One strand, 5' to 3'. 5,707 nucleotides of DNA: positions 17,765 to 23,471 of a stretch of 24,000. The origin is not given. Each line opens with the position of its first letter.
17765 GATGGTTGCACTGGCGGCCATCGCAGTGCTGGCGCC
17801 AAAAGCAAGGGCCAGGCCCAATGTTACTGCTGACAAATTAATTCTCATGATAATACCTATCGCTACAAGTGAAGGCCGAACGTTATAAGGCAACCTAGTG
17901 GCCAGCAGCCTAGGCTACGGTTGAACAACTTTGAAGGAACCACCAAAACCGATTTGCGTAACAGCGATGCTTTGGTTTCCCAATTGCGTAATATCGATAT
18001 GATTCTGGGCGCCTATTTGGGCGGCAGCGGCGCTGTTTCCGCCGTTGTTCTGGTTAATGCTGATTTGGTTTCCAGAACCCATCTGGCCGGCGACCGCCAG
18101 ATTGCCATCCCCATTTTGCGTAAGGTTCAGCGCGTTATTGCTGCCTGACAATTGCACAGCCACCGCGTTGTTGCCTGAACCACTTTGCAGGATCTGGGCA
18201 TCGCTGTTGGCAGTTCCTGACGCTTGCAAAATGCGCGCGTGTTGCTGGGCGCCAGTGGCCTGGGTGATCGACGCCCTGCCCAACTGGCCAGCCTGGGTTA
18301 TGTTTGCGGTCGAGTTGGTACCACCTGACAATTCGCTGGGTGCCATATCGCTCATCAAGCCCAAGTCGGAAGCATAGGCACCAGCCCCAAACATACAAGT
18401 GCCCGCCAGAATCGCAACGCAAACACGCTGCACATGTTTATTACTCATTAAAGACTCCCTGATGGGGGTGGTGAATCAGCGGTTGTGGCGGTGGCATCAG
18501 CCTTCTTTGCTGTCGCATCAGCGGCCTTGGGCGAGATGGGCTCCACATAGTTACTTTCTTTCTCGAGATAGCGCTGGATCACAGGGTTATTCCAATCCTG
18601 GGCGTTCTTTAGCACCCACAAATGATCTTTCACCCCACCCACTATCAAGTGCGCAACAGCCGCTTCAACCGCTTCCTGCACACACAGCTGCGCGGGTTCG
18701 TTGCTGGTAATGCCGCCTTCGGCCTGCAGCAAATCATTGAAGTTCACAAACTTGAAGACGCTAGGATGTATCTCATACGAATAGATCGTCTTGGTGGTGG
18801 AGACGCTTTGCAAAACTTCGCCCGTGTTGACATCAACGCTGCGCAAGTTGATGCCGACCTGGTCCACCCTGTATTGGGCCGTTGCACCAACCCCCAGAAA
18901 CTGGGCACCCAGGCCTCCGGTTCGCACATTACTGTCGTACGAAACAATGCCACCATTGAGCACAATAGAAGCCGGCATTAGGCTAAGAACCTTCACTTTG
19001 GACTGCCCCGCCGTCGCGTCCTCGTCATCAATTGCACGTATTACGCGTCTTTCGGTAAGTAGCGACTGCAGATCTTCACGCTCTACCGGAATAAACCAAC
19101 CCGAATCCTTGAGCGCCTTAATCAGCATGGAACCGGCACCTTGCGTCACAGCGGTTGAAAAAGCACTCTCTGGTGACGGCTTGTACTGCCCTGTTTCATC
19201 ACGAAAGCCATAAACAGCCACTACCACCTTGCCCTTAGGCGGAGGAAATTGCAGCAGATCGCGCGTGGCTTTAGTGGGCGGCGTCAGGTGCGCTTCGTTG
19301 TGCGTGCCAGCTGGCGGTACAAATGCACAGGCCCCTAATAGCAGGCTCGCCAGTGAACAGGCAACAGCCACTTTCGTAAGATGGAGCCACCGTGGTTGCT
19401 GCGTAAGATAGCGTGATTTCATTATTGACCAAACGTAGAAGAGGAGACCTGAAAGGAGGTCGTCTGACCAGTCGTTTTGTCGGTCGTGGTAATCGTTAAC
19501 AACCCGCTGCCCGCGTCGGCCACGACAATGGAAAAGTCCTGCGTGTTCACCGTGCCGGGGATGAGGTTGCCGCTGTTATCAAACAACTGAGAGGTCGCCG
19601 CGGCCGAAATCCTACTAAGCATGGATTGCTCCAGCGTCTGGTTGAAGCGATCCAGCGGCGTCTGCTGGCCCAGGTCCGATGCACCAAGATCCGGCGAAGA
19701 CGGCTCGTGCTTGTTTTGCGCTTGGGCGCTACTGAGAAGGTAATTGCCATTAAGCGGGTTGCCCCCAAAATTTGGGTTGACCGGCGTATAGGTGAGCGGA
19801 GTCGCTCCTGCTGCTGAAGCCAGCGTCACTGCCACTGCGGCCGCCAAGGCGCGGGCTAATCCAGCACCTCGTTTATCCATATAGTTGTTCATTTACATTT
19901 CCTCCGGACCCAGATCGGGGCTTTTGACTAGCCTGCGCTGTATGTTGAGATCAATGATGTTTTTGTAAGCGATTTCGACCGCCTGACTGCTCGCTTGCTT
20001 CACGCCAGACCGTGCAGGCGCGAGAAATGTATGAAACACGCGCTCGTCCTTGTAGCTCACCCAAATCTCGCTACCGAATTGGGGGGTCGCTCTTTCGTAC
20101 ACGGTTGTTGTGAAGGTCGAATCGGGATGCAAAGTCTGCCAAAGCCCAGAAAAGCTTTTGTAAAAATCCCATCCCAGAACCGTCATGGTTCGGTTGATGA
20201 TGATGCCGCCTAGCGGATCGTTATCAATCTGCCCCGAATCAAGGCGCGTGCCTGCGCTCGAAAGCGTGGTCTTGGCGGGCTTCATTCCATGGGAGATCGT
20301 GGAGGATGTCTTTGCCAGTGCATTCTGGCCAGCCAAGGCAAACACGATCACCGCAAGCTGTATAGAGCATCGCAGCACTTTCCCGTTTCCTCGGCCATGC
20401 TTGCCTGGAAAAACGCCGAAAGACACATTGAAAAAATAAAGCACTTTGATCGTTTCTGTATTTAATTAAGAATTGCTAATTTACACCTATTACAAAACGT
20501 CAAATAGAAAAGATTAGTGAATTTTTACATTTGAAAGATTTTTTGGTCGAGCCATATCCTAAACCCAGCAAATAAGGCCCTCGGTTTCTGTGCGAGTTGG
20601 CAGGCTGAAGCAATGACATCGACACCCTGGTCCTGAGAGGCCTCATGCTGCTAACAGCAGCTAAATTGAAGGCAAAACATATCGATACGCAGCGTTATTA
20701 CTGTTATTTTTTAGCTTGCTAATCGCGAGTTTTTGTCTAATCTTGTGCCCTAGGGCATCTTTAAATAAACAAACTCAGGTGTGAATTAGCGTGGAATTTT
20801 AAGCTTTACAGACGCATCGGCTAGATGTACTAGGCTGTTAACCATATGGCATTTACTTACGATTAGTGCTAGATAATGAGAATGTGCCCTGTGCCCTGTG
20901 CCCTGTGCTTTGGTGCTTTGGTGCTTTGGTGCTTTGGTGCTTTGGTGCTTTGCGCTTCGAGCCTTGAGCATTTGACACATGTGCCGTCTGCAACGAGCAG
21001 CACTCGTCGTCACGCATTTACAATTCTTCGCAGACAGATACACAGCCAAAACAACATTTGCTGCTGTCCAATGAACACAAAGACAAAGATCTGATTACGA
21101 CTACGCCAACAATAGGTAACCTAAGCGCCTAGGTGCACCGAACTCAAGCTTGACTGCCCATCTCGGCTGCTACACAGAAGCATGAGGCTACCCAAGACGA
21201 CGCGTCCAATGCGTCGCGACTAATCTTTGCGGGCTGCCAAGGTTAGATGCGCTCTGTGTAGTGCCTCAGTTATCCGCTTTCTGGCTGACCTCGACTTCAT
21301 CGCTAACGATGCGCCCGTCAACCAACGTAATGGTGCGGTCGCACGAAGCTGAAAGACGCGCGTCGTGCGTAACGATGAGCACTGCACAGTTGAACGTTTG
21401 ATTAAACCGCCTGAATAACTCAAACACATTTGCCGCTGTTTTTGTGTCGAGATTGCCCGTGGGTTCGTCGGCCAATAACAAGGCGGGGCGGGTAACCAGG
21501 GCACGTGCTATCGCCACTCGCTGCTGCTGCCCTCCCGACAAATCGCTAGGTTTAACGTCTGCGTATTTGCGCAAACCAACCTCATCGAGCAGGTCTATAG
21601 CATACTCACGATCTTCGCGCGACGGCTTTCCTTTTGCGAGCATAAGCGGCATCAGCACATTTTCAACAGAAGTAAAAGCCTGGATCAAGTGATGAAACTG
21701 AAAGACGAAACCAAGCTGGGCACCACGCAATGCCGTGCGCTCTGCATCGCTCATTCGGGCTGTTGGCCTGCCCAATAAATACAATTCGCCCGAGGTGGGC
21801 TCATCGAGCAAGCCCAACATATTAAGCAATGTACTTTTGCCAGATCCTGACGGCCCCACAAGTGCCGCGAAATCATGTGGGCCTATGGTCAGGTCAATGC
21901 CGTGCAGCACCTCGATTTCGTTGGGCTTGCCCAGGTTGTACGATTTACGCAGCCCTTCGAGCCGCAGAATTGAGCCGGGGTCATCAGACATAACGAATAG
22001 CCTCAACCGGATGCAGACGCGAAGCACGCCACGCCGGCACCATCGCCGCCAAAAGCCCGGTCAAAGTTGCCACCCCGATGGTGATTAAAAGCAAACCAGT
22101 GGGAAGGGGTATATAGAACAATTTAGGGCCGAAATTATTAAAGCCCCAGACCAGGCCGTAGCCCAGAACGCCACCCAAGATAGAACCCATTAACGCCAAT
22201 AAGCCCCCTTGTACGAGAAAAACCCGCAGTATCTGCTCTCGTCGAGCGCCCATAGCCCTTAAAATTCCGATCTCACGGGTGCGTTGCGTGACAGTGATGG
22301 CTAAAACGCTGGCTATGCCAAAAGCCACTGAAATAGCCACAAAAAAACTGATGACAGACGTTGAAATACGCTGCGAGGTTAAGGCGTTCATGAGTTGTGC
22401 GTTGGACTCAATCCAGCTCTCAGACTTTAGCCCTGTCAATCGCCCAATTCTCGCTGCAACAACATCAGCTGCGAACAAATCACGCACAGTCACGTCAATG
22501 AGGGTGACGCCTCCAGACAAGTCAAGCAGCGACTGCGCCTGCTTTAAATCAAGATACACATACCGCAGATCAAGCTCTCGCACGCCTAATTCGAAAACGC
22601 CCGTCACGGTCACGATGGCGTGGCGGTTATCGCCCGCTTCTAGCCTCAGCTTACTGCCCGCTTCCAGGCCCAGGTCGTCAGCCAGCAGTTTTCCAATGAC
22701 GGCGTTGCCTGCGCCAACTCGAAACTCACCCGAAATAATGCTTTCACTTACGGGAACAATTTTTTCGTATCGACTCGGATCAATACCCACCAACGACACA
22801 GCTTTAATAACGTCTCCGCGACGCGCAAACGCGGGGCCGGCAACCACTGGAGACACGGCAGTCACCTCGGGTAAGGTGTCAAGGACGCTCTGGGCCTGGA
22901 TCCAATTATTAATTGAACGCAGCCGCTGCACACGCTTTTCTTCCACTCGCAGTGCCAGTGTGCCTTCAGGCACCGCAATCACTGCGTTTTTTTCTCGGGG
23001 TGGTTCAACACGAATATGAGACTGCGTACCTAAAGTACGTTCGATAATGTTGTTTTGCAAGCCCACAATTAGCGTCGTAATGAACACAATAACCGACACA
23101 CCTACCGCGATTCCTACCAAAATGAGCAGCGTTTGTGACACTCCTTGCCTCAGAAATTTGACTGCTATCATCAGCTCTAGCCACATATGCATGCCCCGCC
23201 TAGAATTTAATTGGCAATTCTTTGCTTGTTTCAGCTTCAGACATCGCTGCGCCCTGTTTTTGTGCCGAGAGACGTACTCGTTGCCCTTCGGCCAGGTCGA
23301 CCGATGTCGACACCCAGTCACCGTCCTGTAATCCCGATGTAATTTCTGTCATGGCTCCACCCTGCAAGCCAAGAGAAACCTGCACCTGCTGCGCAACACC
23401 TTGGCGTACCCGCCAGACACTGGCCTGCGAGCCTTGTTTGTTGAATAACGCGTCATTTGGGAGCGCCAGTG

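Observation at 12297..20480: Two complete curli loci in head-to-tail tandem, each a single co-directional csgE-F-G-B-A operon without csgD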

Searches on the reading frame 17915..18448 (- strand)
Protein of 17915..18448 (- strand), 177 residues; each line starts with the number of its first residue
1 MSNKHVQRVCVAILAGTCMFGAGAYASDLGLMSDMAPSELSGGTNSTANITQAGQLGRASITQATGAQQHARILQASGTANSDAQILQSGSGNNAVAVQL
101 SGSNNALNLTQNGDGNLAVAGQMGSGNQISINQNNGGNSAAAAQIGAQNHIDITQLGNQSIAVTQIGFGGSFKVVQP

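Call 3: search_protein_families(library=pfam, proteins=[window:17915-18448:-], max_evalue=0.01)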
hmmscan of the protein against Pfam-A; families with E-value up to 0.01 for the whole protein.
window:17915-18448:- (177 aa): 1 family
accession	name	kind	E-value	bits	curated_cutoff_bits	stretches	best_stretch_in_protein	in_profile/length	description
PF07012.17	Curlin_rpt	-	8.4e-15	54.9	20.7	3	102-133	1-32/34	Curlin associated repeat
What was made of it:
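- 17915..18448 (-): Short curlin, 177 aa. The name 'csgB2' is assigned by position and size only. Pfam Curlin_rpt 8.4e-15 (call 3).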

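Call 59: search_protein_families(library=ncbifam, proteins=[window:17915-18448:-], max_evalue=0.001)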
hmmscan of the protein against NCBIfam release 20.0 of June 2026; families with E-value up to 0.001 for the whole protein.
window:17915-18448:- (177 aa): 2 families
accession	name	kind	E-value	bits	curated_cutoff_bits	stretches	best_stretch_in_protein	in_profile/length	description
NF007506.1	PRK10101.1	equivalog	6.4e-13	48.7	165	1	71-163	46-136/151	curli minor subunit CsgB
NF007470.1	PRK10051.1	equivalog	1.3e-11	44.7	160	1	76-172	36-134/150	curli major subunit CsgA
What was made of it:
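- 17915..18448 (-): NCBIfam cannot separate A from B (call 59).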

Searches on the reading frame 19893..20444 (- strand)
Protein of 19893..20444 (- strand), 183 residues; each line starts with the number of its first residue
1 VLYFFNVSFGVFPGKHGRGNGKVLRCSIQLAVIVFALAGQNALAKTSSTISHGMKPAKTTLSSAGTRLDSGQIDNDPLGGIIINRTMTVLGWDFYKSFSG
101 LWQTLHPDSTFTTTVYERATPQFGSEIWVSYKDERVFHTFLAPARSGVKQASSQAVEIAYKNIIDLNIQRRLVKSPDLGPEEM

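Call 3: search_protein_families(library=pfam, proteins=[window:19893-20444:-], max_evalue=0.01)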
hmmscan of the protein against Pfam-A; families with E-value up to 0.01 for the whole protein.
window:19893-20444:- (183 aa): 1 family
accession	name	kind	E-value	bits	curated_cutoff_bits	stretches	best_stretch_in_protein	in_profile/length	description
PF10627.14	CsgE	-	2.9e-28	98.7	25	1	79-182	2-105/105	Curli assembly protein CsgE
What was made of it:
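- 19893..20378 (-): csgE2. The likely start is the GTG at 20378, preceded by GAGGA. The longest ORF reaches 20444. Pfam CsgE 2.9e-28 (call 3).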

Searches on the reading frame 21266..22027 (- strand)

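Call 6: search_protein_families(library=pfam, proteins=[window:21266-22027:-], max_evalue=0.01)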
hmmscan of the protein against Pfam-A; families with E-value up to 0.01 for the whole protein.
window:21266-22027:- (253 aa): 8 families
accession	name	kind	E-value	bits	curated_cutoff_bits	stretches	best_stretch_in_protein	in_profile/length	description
PF00005.33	ABC_tran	-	4.8e-32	111.9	25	1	41-190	1-136/137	ABC transporter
PF13304.12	AAA_21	-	3e-10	41.1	27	2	53-82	1-33/304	AAA domain, putative AbiEii toxin, Type IV TA system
PF02463.25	SMC_N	-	4.3e-07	30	40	1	156-235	130-211/220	RecF/RecN/SMC N terminal domain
PF13401.12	AAA_22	-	0.00016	22.4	27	1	53-217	7-119/130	AAA domain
PF13555.12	AAA_29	-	0.00016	21.8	27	1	42-68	13-39/61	P-loop containing region of AAA domain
PF13481.12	AAA_25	-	0.0029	17.7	27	0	47-68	29-50/195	AAA domain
PF03193.22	RsgA_GTPase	-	0.0046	17.2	30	1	52-71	107-126/174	RsgA GTPase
PF13671.12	AAA_33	-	0.0079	16.9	27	0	56-71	4-19/143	AAA domain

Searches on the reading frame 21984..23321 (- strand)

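Call 6: search_protein_families(library=pfam, proteins=[window:21984-23321:-], max_evalue=0.01)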
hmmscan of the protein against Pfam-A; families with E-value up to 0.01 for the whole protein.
window:21984-23321:- (445 aa): 2 families
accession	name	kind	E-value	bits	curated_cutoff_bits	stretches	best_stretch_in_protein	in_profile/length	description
PF02687.27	FtsX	-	9e-20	71.4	25.5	1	323-438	2-120/120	FtsX-like permease C-terminal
PF12704.14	MacB_PCD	-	2.4e-16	61.1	27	1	64-294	1-206/207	MacB-like periplasmic core domain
